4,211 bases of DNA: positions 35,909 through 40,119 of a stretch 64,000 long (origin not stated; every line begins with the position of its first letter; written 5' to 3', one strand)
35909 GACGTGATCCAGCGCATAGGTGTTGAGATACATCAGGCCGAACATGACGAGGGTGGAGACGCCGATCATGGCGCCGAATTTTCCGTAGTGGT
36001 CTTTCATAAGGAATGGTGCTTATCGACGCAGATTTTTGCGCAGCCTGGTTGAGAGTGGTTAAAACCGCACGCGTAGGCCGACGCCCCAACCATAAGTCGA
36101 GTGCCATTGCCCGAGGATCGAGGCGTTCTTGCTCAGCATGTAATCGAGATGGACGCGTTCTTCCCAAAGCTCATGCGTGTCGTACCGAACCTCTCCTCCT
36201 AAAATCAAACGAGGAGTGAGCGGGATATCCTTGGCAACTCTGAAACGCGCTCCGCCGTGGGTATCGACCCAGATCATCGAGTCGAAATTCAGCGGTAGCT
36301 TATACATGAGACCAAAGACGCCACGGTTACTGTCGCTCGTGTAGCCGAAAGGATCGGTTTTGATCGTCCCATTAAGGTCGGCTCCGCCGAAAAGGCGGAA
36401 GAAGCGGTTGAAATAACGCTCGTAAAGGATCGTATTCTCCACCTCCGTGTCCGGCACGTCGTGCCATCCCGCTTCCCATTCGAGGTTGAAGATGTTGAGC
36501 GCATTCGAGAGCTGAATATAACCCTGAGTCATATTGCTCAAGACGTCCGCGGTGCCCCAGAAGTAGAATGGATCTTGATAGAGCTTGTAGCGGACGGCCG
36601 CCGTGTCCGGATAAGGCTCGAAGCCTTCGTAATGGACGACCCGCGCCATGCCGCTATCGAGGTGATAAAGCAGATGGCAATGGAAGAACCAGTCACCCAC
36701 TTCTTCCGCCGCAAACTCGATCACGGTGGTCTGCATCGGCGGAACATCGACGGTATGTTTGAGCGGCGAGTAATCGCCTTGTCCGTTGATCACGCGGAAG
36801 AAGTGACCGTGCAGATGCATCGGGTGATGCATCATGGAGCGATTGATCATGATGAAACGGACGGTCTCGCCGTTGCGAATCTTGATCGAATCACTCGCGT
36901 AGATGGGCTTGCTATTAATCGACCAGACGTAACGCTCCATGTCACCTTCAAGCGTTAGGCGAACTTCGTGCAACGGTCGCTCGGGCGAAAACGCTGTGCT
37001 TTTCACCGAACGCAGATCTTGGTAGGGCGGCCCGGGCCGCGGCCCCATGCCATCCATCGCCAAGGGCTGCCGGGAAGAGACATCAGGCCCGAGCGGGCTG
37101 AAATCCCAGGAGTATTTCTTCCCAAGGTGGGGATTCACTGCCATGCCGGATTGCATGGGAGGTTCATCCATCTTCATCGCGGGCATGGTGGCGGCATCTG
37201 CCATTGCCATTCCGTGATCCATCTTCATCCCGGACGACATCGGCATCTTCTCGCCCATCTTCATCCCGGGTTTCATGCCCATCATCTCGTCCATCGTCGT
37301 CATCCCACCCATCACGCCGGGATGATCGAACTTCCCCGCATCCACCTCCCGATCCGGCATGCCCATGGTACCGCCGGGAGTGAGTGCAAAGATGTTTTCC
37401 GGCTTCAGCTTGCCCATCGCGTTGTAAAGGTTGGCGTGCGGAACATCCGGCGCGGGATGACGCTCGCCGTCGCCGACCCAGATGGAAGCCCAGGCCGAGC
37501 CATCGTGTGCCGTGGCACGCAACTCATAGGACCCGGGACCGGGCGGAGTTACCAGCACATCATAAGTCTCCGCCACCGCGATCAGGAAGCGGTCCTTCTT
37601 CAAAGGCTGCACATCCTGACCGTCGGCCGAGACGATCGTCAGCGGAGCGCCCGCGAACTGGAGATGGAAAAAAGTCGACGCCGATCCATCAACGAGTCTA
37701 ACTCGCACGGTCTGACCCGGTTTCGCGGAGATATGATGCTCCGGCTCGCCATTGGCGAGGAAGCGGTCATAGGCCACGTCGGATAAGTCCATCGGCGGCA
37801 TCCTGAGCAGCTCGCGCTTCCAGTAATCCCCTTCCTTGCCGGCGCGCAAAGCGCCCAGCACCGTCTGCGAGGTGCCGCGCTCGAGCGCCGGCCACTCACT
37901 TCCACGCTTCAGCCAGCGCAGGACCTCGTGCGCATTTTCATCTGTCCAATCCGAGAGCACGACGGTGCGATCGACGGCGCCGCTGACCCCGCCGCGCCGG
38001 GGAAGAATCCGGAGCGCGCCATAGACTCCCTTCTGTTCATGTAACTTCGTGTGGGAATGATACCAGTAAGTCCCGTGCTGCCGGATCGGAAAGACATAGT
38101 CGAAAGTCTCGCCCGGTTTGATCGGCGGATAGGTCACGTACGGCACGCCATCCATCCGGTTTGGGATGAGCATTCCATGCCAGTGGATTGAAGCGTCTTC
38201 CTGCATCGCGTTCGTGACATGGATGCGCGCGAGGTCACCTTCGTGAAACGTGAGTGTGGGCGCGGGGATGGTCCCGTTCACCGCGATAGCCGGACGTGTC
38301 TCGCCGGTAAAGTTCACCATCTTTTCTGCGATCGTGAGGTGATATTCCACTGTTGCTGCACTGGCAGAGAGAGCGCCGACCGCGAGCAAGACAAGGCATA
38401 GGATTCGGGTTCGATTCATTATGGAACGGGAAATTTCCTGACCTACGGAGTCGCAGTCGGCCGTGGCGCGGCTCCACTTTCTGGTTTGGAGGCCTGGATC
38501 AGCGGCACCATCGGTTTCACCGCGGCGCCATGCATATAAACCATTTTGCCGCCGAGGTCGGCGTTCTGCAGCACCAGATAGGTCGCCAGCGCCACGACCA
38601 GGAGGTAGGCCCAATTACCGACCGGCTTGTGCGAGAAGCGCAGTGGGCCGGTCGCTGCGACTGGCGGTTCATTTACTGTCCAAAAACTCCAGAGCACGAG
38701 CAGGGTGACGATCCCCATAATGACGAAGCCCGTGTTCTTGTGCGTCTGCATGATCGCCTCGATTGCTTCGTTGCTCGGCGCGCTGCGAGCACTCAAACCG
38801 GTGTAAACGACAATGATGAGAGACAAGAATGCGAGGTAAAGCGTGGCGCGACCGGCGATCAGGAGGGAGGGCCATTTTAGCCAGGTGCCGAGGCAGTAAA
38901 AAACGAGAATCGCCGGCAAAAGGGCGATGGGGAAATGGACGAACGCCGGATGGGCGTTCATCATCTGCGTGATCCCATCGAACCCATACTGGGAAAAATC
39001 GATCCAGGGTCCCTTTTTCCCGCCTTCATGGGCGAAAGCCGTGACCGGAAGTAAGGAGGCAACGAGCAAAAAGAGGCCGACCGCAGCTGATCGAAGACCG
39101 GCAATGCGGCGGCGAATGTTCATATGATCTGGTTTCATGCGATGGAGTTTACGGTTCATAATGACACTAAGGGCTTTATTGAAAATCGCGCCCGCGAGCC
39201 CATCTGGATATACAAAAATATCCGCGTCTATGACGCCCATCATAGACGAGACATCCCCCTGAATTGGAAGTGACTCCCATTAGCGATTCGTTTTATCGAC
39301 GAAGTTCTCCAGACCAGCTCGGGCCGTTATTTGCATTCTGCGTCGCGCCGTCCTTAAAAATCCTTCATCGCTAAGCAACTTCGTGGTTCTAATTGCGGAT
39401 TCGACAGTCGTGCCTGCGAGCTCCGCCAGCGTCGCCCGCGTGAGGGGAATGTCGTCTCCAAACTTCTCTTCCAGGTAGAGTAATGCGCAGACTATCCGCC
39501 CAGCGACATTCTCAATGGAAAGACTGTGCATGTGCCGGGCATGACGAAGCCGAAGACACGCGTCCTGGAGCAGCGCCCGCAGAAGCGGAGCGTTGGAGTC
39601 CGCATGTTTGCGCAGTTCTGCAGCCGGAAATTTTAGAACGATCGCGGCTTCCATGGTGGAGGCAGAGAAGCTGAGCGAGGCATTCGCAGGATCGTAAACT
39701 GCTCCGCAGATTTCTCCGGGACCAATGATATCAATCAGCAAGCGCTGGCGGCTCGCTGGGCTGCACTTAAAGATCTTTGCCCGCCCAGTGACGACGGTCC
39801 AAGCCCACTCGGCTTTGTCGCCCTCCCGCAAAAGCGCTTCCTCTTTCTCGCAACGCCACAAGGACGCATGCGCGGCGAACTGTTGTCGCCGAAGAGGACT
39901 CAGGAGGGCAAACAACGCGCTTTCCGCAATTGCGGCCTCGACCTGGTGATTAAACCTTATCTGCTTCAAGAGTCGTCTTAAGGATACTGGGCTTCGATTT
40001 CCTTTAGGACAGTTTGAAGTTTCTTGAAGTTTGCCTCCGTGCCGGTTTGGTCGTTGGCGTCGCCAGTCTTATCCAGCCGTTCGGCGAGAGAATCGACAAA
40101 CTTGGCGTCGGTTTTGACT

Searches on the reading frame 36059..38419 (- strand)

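Call 15: search_protein_families(library=pfam, proteins=[window:36059-38419:-])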
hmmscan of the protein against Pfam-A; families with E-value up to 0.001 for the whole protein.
window:36059-38419:- (786 aa): 3 families
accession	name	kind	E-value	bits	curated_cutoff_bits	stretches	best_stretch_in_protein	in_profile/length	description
PF07732.21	Cu-oxidase_3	-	8.6e-44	148.9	21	2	30-141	2-117/119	Multicopper oxidase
PF07731.20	Cu-oxidase_2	-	4.4e-35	120.9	20.4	1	485-596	7-132/137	Multicopper oxidase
PF00394.28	Cu-oxidase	-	2.3e-25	90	21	1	151-304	3-135/157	Multicopper oxidase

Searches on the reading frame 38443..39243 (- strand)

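Call 15: search_protein_families(library=pfam, proteins=[window:38443-39243:-])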
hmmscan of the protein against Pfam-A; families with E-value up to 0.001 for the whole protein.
window:38443-39243:- (266 aa): 1 family
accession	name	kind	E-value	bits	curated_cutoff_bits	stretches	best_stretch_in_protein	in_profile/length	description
PF09990.14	DUF2231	-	1.1e-10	42.2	26.4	1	96-243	3-138/139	Predicted membrane protein (DUF2231)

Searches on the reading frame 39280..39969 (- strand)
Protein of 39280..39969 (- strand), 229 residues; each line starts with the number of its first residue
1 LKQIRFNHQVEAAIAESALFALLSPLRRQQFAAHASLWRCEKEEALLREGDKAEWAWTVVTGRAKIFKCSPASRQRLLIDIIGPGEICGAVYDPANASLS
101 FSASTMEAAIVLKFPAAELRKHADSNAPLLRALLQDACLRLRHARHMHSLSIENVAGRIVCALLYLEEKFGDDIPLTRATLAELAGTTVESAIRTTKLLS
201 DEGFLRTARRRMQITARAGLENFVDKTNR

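Call 16: search_protein_families(library=pfam, proteins=[window:39280-39969:-])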
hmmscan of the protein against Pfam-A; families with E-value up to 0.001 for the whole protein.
window:39280-39969:- (229 aa): 2 families
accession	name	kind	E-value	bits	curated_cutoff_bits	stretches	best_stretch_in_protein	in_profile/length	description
PF13545.12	HTH_Crp_2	-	1e-10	41.8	27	1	158-222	2-69/70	Crp-like helix-turn-helix domain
PF00027.35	cNMP_binding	-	1.8e-08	34.7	27.5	1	40-122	4-85/89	Cyclic nucleotide-binding domain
